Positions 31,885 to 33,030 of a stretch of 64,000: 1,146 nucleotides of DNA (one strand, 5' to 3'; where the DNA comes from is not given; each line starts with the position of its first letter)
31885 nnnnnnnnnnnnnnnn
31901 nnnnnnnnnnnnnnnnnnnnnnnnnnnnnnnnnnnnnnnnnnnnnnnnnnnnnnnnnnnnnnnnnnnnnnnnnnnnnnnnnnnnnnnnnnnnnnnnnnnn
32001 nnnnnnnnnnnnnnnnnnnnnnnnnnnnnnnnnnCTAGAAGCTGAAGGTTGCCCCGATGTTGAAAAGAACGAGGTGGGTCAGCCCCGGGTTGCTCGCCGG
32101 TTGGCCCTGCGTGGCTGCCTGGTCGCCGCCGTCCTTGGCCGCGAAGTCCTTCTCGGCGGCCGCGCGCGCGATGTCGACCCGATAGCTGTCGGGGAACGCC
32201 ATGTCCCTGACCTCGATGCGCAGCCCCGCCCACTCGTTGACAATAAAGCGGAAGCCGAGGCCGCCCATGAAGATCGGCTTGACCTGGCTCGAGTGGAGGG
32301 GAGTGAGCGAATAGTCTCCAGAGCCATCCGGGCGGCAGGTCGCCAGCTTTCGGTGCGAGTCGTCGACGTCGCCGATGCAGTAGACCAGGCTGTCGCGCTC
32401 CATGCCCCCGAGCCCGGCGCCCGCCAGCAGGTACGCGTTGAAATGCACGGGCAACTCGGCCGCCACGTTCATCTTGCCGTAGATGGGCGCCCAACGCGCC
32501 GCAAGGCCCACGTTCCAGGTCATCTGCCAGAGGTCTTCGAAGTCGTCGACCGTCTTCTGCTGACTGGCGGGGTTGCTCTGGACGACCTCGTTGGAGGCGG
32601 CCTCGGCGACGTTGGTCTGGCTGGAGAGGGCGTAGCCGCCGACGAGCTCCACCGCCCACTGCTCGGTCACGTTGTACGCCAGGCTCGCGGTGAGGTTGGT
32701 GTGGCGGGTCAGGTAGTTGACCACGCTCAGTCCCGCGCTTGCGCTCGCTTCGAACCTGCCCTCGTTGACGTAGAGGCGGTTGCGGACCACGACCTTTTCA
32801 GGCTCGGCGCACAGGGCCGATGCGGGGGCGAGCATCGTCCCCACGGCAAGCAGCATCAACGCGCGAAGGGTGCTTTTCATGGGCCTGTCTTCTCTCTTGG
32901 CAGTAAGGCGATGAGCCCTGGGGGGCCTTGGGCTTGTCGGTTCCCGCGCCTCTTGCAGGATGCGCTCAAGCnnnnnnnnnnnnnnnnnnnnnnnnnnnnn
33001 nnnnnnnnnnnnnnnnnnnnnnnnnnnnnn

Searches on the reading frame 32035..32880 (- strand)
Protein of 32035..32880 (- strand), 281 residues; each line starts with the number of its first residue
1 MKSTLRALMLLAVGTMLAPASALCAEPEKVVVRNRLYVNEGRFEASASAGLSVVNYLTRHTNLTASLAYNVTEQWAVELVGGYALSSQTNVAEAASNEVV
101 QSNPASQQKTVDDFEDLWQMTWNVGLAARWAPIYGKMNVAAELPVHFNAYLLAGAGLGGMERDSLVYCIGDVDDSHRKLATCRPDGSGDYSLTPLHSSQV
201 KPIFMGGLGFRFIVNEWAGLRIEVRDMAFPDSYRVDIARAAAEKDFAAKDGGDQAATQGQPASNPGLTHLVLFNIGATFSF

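Call 5: search_protein_families(library=pfam, max_evalue=0.01, proteins=[window:32035-32880:-])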
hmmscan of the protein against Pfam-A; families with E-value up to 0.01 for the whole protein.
window:32035-32880:- (281 aa): 1 family
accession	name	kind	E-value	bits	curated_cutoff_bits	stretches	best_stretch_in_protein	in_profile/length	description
PF13505.12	OMP_b-brl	-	2.3e-05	25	28.7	1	11-229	4-155/175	Outer membrane protein beta-barrel domain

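Call 6: search_protein_families(library=ncbifam, max_evalue=0.01, proteins=[window:32035-32880:-])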
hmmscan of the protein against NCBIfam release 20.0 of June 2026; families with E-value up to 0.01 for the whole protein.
window:32035-32880:- (281 aa): 1 family
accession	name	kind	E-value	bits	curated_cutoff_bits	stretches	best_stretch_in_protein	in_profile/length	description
TIGR04565.1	OMP_myx_plus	subfamily_domain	2.5e-37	128.3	60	1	49-281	1-161/161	outer membrane beta-barrel domain-containing protein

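Call 68: find_homologous_proteins(query=window:32035-32880:-, max_evalue=0.001)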
Query window:32035-32880:- (281 aa): 145 proteins with E <= 0.001 among 4038 candidates; the best 120 are listed.
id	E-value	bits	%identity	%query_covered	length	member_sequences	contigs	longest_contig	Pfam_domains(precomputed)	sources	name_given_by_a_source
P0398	2.1e-184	629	100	100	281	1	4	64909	-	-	-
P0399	2.5e-163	560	87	100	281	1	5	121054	-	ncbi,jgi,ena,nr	ncbi:MAG TPA: hypothetical protein DFS52_22090 [Myxococcales bacterium]|jgi:outer membrane beta-barr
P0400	2.2e-146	504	78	100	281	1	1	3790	-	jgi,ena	jgi:outer membrane beta-barrel protein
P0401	1.5e-125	436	69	100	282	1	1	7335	-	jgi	jgi:outer membrane beta-barrel protein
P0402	8.2e-111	388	62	100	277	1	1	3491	-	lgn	-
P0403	3.3e-109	382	64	91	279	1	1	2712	-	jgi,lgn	jgi:outer membrane beta-barrel protein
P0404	7.0e-109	381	64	100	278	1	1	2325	-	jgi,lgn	jgi:outer membrane beta-barrel protein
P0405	6.5e-105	368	60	100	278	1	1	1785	-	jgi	jgi:outer membrane beta-barrel protein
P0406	2.2e-103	363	60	100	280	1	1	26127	-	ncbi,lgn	-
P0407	4.1e-103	362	63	91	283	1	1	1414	PF13505.13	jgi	jgi:outer membrane beta-barrel protein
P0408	1.0e-100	354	60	100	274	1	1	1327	PF13505.13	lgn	-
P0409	2.4e-100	353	61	90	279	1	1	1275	PF13505.13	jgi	jgi:outer membrane beta-barrel protein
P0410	6.0e-100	352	62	90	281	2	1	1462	-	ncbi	ncbi:MAG: outer membrane beta-barrel domain-containing protein [Myxococcales bacterium]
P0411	1.6e-99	351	60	100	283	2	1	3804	-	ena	-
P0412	4.1e-98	346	57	100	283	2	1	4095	-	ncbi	-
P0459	5.1e-49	185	41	99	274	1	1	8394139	-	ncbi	ncbi:outer membrane beta-barrel domain-containing protein [Myxococcaceae bacterium GXIMD 01537]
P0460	5.8e-49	185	39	99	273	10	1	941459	-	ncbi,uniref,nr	ncbi:outer membrane beta-barrel domain-containing protein [Stigmatella sp. ncwal1]|uniref:Outer memb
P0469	1.3e-47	180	38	100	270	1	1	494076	-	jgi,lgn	jgi:outer membrane beta-barrel protein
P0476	2.3e-46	176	39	90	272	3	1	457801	-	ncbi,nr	ncbi:outer membrane beta-barrel domain-containing protein [Myxococcaceae bacterium JPH2]|nr:outer me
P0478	2.9e-46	176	38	100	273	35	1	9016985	-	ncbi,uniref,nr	ncbi:outer membrane beta-barrel domain-containing protein [Myxococcus sp. SDU36]|uniref:outer membra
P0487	7.3e-45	171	38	98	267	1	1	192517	-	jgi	jgi:outer membrane beta-barrel protein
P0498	1.3e-43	167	39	95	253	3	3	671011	-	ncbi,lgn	-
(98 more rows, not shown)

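Call 69: find_encoding_contigs(protein=P0478, flank=10000, max_places=1)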
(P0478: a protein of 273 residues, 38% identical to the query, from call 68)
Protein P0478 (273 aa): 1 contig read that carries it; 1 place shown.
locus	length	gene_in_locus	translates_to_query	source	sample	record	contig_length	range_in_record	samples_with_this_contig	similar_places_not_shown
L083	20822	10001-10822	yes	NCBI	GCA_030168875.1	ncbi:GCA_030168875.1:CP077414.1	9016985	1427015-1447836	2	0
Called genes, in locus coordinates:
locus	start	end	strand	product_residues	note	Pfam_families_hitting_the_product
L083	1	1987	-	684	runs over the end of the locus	PF11992:TgpA_N, PF01841:Transglut_core, PF13559:DUF4129 (weak)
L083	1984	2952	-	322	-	-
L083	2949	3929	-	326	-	PF00493:MCM (weak), PF07726:AAA_3, PF07728:AAA_5, PF00004:AAA (weak), PF17863:AAA_lid_2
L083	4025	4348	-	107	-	PF13466:STAS_2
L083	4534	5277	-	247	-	PF01464:SLT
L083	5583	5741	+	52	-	PF18919:DUF5670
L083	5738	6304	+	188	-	-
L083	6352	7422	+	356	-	PF13795:HupE_UreJ_2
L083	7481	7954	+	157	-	-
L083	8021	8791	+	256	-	-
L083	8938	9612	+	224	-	PF00297:Ribosomal_L3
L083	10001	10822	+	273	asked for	-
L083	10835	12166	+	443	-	-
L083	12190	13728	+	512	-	PF13432:TPR_16 (faint)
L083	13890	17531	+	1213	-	PF07719:TPR_2 (faint), PF13174:TPR_6 (faint), PF13424:TPR_12 (faint), PF13432:TPR_16 (faint), PF13525:YfiO (faint)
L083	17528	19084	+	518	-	PF13432:TPR_16, PF14559:TPR_19 (weak), PF00515:TPR_1 (weak), PF07719:TPR_2 (weak), PF13432:TPR_16, PF14559:TPR_19, PF00515:TPR_1 (weak), PF13374:TPR_10 (weak), +10 more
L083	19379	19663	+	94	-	-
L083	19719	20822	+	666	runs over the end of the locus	PF16697:Yop-YscD_cpl, PF00498:FHA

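Call 70: find_encoding_contigs(protein=P0459, flank=10000, max_places=1)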
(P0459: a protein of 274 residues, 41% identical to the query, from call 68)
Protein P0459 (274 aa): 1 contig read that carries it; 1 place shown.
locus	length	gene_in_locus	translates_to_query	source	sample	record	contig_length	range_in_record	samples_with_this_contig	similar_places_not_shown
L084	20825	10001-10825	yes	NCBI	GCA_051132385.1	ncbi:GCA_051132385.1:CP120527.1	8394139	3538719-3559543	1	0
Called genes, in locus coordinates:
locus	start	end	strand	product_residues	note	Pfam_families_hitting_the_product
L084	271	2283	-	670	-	PF11992:TgpA_N, PF01841:Transglut_core, PF13559:DUF4129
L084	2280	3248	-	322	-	-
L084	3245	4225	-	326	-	PF07726:AAA_3, PF07728:AAA_5, PF17863:AAA_lid_2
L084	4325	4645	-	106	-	PF13466:STAS_2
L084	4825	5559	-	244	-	PF01464:SLT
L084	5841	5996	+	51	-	PF18919:DUF5670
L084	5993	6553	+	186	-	-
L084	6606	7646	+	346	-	PF13795:HupE_UreJ_2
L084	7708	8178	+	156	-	-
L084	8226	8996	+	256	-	-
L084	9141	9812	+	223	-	PF00297:Ribosomal_L3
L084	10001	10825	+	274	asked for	-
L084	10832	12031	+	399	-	-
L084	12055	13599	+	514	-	PF13432:TPR_16 (faint)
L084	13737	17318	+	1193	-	PF13174:TPR_6 (faint), PF07719:TPR_2 (faint), PF24575:TPR_Slam (faint)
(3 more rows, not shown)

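Call 71: find_encoding_contigs(protein=P0460, flank=10000, max_places=1)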
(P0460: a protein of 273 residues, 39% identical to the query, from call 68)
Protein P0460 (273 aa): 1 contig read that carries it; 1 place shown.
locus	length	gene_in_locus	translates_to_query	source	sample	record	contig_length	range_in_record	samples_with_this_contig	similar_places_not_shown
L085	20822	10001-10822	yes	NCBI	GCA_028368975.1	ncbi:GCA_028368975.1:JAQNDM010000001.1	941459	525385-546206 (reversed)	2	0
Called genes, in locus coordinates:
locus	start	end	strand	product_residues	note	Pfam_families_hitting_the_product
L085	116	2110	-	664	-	PF11992:TgpA_N, PF01841:Transglut_core, PF13559:DUF4129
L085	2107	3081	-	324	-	-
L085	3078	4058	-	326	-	PF07726:AAA_3, PF07728:AAA_5, PF17863:AAA_lid_2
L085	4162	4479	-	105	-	PF13466:STAS_2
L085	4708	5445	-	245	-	PF01464:SLT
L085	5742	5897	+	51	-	PF18919:DUF5670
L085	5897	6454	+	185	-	-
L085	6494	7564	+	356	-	PF13795:HupE_UreJ_2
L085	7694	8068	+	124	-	-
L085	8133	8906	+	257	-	-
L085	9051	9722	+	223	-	PF00297:Ribosomal_L3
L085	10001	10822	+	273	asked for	-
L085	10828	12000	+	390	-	-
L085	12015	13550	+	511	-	PF13428:TPR_14 (faint), PF13432:TPR_16 (faint), PF14559:TPR_19 (faint)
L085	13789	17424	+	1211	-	PF13174:TPR_6 (faint), PF13432:TPR_16 (faint), PF13428:TPR_14 (faint), PF13525:YfiO (faint), PF24575:TPR_Slam (faint)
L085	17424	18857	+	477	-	PF07719:TPR_2 (faint), PF13432:TPR_16, PF13432:TPR_16 (weak), PF14559:TPR_19 (weak), PF13424:TPR_12 (weak), PF14559:TPR_19 (weak), PF12895:ANAPC3 (weak), PF00515:TPR_1 (weak), +12 more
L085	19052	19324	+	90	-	-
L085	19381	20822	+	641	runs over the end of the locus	PF16697:Yop-YscD_cpl, PF00498:FHA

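Call 72: find_encoding_contigs(protein=P0498, flank=10000, max_places=1)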
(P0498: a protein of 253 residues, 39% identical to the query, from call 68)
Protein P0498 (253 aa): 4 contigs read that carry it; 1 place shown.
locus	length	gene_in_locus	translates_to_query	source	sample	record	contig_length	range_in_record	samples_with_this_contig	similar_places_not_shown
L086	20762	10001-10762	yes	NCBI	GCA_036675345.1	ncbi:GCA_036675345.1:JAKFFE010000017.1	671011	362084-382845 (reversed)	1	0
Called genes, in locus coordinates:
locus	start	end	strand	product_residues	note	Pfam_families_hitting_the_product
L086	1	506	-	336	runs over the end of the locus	-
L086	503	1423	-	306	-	PF00004:AAA (weak), PF07726:AAA_3, PF07728:AAA_5, PF17863:AAA_lid_2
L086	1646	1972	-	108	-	PF01740:STAS (weak), PF13466:STAS_2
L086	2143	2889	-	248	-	PF01464:SLT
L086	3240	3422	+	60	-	PF18919:DUF5670 (weak)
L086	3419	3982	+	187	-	-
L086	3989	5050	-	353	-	PF04955:HupE_UreJ (weak), PF13795:HupE_UreJ_2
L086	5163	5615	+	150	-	-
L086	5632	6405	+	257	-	-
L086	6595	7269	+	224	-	PF00297:Ribosomal_L3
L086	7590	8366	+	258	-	-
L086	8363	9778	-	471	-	PF00890:FAD_binding_2, PF01134:GIDA (faint), PF07992:Pyr_redox_2, PF12831:FAD_oxidored, PF13450:NAD_binding_8 (weak), PF13738:Pyr_redox_3 (weak), PF00070:Pyr_redox, PF02852:Pyr_redox_dim, +2 more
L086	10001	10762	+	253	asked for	-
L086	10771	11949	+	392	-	-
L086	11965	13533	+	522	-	PF14559:TPR_19 (faint)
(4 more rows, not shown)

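Call 73: find_encoding_contigs(protein=P0469, flank=10000, max_places=1)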
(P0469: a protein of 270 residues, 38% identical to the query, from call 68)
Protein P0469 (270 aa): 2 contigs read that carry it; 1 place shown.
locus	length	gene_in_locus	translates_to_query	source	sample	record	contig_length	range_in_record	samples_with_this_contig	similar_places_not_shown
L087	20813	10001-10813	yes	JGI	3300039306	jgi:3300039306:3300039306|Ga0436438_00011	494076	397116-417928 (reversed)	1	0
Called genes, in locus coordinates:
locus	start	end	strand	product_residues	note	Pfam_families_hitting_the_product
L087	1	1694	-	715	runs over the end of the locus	PF11992:TgpA_N, PF01841:Transglut_core, PF13559:DUF4129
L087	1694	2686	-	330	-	-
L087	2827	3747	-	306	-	PF07726:AAA_3, PF07728:AAA_5, PF17863:AAA_lid_2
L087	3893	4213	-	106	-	PF13466:STAS_2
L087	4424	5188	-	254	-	PF01464:SLT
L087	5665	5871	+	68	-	-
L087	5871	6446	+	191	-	-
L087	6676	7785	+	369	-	PF13795:HupE_UreJ_2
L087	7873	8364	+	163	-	-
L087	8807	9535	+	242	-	PF00297:Ribosomal_L3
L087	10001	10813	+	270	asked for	-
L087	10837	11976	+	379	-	-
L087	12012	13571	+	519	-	PF07719:TPR_2 (faint), PF13174:TPR_6 (faint), PF13181:TPR_8 (faint), PF13432:TPR_16 (faint), PF14559:TPR_19 (faint)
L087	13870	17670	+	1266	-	PF13428:TPR_14 (faint), PF13432:TPR_16 (faint), PF07719:TPR_2 (faint), PF13174:TPR_6 (weak), PF13525:YfiO (faint), PF13176:TPR_7 (faint)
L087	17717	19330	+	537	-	-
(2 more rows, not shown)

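Call 74: search_protein_families(library=ncbifam, max_evalue=1e-10, proteins=[L083:12190-13728:+, L083:17528-19084:+, L083:10001-10822:+, L083:10835-12166:+, L083:8938-9612:+, L083:8021-8791:+, L085:12015-13550:+, L085:17424-18857:+])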
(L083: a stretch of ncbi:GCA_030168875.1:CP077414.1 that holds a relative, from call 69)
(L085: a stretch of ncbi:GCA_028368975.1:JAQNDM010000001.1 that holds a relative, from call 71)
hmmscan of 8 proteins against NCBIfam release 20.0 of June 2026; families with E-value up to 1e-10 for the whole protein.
L083:12190-13728:+ (512 aa): 1 family
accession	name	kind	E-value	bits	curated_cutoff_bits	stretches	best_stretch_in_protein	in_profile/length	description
NF033756.1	gliding_GltC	equivalog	1.8e-61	208.7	450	1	26-504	122-620/622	adventurous gliding motility protein GltC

L083:17528-19084:+ (518 aa): 7 families
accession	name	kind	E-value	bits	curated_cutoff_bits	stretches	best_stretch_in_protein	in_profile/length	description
NF033758.1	gliding_GltE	equivalog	3.1e-34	118.7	225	1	31-326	9-304/411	adventurous gliding motility TPR repeat lipoprotein GltE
TIGR02917.1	PEP_TPR_lipo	equivalog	3.5e-26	91.4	312.2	1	83-222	476-613/899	XrtA/PEP-CTERM system TPR-repeat protein PrsT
TIGR02521.1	type_IV_pilW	equivalog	1.4e-24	87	154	1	65-231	24-190/234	type IV pilus biogenesis/stability protein PilW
NF040959.1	MamA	equivalog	2.5e-20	72.8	200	1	152-308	49-203/204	magnetosome protein MamA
NF033762.1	social_mot_Tgl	equivalog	1.6e-15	57.1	225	1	66-169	25-129/252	social motility TPR repeat lipoprotein Tgl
TIGR02552.1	LcrH_SycD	equivalog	6.9e-13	48.5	104.8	0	73-171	19-117/136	SycD/LcrH family type III secretion system chaperone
NF033920.0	C39_PA2778_fam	equivalog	1.7e-12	47.3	150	0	68-169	152-253/255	PA2778 family cysteine peptidase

L083:10001-10822:+ (273 aa): 1 family
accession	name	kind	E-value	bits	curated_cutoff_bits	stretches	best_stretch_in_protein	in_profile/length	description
TIGR04565.1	OMP_myx_plus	subfamily_domain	8.4e-57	191.7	60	1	52-273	1-161/161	outer membrane beta-barrel domain-containing protein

L083:10835-12166:+ (443 aa): 1 family
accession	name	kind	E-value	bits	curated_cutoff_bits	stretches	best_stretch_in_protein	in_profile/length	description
TIGR04565.1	OMP_myx_plus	subfamily_domain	1.9e-20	73.5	60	1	199-364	2-143/161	outer membrane beta-barrel domain-containing protein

L083:8938-9612:+ (224 aa): 3 families
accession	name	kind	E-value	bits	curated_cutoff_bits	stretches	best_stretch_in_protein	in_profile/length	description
TIGR03625.1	L3_bact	equivalog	2.5e-81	272.4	142.9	1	3-207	1-202/202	50S ribosomal protein L3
TIGR03626.1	L3_arch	equivalog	4.9e-18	65.1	308.7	1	99-184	185-268/331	50S ribosomal protein L3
NF003261.0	PRK04231.1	equivalog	1.8e-17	63.2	341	1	95-195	188-287/342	50S ribosomal protein L3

L083:8021-8791:+ (256 aa): 0 families

L085:12015-13550:+ (511 aa): 1 family
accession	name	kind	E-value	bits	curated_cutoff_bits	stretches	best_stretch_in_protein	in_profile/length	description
NF033756.1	gliding_GltC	equivalog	1e-62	212.8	450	1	16-508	110-622/622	adventurous gliding motility protein GltC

L085:17424-18857:+ (477 aa): 9 families
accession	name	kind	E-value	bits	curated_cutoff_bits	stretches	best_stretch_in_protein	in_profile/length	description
NF033758.1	gliding_GltE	equivalog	5.6e-36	124.4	225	1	22-325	4-305/411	adventurous gliding motility TPR repeat lipoprotein GltE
TIGR02917.1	PEP_TPR_lipo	equivalog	4.7e-29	100.9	312.2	1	70-225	465-618/899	XrtA/PEP-CTERM system TPR-repeat protein PrsT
TIGR02521.1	type_IV_pilW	equivalog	1.4e-25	90.3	154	1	24-228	5-189/234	type IV pilus biogenesis/stability protein PilW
NF040959.1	MamA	equivalog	2e-22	79.7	200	1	171-306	68-203/204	magnetosome protein MamA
NF033762.1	social_mot_Tgl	equivalog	1.4e-17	63.9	225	1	77-224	38-186/252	social motility TPR repeat lipoprotein Tgl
NF033920.0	C39_PA2778_fam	equivalog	6.1e-13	48.8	150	0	115-202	167-252/255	PA2778 family cysteine peptidase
NF002725.1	PRK02603.1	equivalog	5.7e-12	46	143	0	152-226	49-124/173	photosystem I assembly protein Ycf3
TIGR02552.1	LcrH_SycD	equivalog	3.2e-11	43.1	104.8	0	72-129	20-77/136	SycD/LcrH family type III secretion system chaperone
TIGR00990.1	3a0801s09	subfamily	6.2e-11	41.6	757.25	0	188-310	413-542/615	mitochondrial import receptor subunit TOM70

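Call 90: find_encoding_contigs(protein=P0476, flank=6000, max_places=1)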
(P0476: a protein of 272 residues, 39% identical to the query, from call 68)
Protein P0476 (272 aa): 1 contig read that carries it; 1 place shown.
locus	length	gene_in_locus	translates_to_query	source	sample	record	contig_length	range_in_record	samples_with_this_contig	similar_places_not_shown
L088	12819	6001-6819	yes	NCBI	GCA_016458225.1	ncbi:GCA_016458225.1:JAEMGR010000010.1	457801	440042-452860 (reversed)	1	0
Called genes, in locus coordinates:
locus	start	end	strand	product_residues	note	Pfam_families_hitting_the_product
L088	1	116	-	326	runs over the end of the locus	PF07726:AAA_3, PF07728:AAA_5, PF17863:AAA_lid_2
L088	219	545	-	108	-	PF13466:STAS_2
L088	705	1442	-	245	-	PF01464:SLT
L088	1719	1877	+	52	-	PF18919:DUF5670 (weak)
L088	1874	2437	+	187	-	-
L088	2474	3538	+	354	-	PF04955:HupE_UreJ (weak), PF13795:HupE_UreJ_2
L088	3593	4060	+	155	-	-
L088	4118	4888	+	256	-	-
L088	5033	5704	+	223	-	PF00297:Ribosomal_L3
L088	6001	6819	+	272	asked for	-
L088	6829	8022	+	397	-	-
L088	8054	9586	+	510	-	PF13432:TPR_16 (faint)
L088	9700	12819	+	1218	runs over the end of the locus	PF13432:TPR_16 (faint), PF07719:TPR_2 (faint), PF13174:TPR_6 (faint), PF13424:TPR_12 (faint), PF14559:TPR_19 (faint), PF13428:TPR_14 (faint)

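Call 91: find_encoding_contigs(protein=P0487, flank=6000, max_places=1)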
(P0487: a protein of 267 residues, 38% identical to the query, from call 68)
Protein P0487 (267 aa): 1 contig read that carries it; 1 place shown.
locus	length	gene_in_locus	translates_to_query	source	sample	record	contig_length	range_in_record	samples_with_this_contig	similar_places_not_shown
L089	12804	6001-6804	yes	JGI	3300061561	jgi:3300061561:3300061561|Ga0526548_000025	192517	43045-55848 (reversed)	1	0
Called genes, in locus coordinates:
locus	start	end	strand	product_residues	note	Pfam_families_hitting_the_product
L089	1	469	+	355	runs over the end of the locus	PF13795:HupE_UreJ_2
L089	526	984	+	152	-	-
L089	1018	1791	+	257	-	-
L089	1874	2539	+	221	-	PF00297:Ribosomal_L3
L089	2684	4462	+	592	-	-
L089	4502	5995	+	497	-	-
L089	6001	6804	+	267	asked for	-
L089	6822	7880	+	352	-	-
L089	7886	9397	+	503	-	-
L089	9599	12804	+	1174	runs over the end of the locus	PF07719:TPR_2 (faint), PF13174:TPR_6 (faint), PF13424:TPR_12 (faint), PF13428:TPR_14 (faint), PF13432:TPR_16 (faint), PF14559:TPR_19 (faint)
